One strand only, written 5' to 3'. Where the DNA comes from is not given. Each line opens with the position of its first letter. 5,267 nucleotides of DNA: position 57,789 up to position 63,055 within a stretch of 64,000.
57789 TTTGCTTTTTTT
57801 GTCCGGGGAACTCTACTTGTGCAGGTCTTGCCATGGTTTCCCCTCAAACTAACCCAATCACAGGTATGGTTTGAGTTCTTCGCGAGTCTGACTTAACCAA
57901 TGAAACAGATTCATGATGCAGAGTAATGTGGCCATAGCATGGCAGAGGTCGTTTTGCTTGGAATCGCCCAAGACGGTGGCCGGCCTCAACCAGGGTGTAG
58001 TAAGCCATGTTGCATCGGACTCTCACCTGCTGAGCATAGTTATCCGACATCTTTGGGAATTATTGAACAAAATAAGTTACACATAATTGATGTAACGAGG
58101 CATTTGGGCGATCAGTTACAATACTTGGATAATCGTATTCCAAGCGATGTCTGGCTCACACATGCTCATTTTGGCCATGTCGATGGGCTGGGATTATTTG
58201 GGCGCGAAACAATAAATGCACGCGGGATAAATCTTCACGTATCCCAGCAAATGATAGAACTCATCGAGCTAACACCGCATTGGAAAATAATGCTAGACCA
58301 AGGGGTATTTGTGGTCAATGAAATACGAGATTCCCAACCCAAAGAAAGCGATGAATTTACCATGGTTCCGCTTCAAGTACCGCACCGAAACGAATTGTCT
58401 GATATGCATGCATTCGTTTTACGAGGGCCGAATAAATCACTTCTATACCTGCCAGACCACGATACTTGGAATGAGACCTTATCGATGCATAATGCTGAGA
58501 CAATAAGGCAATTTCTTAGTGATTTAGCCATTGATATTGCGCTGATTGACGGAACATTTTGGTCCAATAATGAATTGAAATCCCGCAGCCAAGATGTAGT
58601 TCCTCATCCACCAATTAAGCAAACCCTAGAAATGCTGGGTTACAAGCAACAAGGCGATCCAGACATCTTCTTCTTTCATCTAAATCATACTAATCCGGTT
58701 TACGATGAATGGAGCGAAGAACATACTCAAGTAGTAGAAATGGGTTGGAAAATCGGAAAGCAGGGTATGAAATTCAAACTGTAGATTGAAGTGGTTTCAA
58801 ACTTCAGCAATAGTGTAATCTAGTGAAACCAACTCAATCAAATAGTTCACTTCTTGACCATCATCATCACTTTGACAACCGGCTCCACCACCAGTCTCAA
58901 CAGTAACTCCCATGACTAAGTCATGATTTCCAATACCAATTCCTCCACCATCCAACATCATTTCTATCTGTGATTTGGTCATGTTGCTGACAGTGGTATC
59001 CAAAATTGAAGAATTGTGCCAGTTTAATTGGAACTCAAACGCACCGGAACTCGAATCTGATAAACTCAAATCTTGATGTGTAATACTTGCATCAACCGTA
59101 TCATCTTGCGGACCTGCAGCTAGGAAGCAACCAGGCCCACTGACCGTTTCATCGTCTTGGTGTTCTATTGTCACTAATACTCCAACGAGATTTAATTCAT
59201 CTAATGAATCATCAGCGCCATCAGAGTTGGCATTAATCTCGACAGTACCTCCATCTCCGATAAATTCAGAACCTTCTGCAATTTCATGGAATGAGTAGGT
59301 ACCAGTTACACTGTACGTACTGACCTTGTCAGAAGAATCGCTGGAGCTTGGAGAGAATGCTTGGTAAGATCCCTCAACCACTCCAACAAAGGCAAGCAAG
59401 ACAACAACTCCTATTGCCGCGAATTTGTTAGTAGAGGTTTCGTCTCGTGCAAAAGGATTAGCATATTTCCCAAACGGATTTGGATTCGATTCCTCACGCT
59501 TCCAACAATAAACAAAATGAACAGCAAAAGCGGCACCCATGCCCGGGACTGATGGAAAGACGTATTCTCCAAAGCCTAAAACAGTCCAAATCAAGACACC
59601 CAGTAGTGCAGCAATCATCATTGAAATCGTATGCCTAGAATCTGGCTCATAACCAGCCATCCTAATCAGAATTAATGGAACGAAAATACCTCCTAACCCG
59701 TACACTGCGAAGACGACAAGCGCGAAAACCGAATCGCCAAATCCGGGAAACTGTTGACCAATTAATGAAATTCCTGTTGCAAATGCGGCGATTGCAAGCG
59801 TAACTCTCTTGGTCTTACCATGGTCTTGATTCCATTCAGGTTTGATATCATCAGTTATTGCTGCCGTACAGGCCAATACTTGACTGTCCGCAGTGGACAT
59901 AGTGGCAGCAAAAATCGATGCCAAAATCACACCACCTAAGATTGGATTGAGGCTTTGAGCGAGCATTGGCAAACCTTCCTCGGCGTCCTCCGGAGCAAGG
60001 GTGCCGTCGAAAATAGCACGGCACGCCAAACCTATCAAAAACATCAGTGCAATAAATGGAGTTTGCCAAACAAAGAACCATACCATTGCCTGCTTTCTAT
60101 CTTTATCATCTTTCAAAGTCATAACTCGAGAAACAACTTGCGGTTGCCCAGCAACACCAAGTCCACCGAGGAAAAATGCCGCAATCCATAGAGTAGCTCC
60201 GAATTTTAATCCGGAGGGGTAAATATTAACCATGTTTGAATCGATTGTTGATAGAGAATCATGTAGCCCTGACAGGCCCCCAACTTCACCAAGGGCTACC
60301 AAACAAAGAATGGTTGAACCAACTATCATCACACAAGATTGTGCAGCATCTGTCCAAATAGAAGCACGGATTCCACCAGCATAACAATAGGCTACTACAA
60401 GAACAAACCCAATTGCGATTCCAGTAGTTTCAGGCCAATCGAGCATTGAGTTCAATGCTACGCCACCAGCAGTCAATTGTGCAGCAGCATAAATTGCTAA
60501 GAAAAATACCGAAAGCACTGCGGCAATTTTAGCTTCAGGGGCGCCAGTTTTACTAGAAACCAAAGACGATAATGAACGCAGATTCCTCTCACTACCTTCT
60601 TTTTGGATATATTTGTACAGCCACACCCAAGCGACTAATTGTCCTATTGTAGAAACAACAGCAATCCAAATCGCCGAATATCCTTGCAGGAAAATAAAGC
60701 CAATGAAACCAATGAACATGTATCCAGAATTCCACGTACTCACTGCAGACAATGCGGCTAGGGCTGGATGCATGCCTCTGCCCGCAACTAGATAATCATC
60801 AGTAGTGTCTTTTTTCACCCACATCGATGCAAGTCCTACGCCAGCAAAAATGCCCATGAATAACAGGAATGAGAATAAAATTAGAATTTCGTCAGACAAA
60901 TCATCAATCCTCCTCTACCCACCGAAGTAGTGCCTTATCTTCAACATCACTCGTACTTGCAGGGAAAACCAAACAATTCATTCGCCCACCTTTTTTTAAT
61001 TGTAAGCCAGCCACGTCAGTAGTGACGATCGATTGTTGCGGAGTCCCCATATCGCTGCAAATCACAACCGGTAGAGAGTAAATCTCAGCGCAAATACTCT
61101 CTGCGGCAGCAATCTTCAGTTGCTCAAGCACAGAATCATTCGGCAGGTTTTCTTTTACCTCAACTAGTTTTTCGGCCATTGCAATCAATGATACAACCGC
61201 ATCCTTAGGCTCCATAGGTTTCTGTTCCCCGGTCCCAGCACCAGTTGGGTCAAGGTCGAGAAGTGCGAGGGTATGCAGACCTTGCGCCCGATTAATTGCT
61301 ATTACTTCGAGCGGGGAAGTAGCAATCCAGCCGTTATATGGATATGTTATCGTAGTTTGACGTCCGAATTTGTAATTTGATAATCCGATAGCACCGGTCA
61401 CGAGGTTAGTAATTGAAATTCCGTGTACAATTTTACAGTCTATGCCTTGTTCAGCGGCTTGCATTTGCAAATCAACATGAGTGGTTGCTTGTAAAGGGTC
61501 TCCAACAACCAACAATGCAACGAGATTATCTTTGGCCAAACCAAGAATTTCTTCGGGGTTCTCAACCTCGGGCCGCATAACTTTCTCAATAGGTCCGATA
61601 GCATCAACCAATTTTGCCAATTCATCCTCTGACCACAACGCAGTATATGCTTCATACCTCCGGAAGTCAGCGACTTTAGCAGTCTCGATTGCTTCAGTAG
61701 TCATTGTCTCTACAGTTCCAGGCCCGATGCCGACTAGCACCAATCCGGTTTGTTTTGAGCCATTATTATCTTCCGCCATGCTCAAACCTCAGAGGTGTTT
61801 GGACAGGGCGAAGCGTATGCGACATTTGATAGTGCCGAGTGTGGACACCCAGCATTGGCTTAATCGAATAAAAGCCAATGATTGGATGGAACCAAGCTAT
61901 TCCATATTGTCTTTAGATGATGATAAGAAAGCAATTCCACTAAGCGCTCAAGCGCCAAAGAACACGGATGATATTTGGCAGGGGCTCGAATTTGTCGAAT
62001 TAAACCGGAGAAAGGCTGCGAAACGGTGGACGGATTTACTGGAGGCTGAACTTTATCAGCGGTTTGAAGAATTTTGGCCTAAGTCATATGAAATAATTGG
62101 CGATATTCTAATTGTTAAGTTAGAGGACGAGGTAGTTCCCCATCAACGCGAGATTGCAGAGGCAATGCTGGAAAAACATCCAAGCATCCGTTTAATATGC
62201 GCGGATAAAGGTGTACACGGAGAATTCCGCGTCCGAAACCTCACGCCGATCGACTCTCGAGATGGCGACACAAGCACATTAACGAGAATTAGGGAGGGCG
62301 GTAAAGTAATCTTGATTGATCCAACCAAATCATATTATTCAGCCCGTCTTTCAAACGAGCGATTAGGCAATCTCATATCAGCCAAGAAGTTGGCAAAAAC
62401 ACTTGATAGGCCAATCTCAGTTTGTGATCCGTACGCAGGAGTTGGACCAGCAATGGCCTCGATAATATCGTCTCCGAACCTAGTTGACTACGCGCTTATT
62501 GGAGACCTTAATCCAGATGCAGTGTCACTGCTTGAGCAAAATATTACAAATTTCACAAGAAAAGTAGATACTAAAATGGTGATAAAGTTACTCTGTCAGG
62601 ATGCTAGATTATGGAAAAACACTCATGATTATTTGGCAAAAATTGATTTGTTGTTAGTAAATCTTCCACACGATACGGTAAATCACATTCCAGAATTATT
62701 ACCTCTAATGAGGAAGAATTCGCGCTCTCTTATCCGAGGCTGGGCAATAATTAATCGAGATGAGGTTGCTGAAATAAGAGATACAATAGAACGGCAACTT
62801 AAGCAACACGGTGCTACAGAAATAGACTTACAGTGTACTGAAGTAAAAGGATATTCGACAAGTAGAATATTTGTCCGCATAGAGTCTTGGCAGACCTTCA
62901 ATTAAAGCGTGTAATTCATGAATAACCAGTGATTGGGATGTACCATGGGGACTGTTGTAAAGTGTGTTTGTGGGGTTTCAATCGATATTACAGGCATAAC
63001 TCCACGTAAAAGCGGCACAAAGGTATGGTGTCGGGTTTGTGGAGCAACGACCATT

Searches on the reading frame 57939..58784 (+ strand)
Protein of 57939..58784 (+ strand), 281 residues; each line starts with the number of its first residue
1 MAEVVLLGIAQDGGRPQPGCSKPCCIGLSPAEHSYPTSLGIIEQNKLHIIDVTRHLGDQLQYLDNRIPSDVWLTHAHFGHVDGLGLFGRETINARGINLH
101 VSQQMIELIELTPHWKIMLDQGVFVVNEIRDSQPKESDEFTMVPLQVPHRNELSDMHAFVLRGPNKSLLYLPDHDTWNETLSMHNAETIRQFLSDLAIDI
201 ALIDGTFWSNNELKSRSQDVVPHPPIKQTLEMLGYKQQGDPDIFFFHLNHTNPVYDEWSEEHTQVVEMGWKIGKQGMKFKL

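Call 17: search_protein_families(library=pfam, proteins=[window:57939-58784:+])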
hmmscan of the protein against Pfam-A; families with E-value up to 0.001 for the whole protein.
window:57939-58784:+ (281 aa): 1 family
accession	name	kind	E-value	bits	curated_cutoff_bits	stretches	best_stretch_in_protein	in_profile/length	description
PF12706.13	Lactamase_B_2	-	4.2e-09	36.7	27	1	71-233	34-187/200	Beta-lactamase superfamily domain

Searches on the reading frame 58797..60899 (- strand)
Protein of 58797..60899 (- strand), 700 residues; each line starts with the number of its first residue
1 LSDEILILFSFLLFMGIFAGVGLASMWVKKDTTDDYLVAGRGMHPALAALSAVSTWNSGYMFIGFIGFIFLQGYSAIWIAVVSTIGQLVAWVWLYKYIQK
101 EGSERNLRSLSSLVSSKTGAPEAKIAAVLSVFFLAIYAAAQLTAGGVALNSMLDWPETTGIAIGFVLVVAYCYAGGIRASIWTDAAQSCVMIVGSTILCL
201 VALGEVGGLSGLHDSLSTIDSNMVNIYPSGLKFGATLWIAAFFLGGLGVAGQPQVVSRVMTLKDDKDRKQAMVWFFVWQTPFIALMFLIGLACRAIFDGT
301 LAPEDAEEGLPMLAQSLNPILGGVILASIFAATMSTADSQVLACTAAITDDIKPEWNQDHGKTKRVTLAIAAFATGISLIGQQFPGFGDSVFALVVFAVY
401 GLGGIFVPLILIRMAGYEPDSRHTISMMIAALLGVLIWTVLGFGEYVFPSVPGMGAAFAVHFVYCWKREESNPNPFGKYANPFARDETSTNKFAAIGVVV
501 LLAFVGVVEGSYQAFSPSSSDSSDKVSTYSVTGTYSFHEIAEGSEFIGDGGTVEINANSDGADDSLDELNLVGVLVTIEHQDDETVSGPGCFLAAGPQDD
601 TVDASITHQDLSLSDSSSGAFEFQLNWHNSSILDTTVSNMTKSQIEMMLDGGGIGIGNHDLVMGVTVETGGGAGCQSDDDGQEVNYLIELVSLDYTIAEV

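Call 17: search_protein_families(library=pfam, proteins=[window:58797-60899:-])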
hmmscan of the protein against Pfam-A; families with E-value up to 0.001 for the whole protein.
window:58797-60899:- (700 aa): 1 family
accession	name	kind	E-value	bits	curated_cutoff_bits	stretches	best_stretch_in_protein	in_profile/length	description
PF00474.23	SSF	-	2e-43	149.3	22.8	1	36-413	1-388/406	Sodium:solute symporter family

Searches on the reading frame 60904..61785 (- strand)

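Call 17: search_protein_families(library=pfam, proteins=[window:60904-61785:-])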
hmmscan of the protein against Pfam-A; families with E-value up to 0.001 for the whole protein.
window:60904-61785:- (293 aa): 1 family
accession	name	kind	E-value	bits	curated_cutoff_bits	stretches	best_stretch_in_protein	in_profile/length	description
PF00590.25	TP_methylase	-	5.8e-17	62.8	27.8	1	15-259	2-209/212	Tetrapyrrole (Corrin/Porphyrin) Methylases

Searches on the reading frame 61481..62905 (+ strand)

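Call 27: search_protein_families(library=pfam, proteins=[window:61481-62905:+], max_evalue=0.01)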
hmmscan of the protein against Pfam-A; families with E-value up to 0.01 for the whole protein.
window:61481-62905:+ (474 aa): 2 families
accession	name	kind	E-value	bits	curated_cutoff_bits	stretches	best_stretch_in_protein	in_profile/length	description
PF25133.1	TYW2_N_2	-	5.1e-15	55.8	27.7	1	185-255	3-72/79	TYW2 N-terminal domain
PF02475.24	TRM5-TYW2_MTfase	-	1.2e-08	35.5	28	1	269-413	2-130/164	TRM5/TYW2 methyltransferase domain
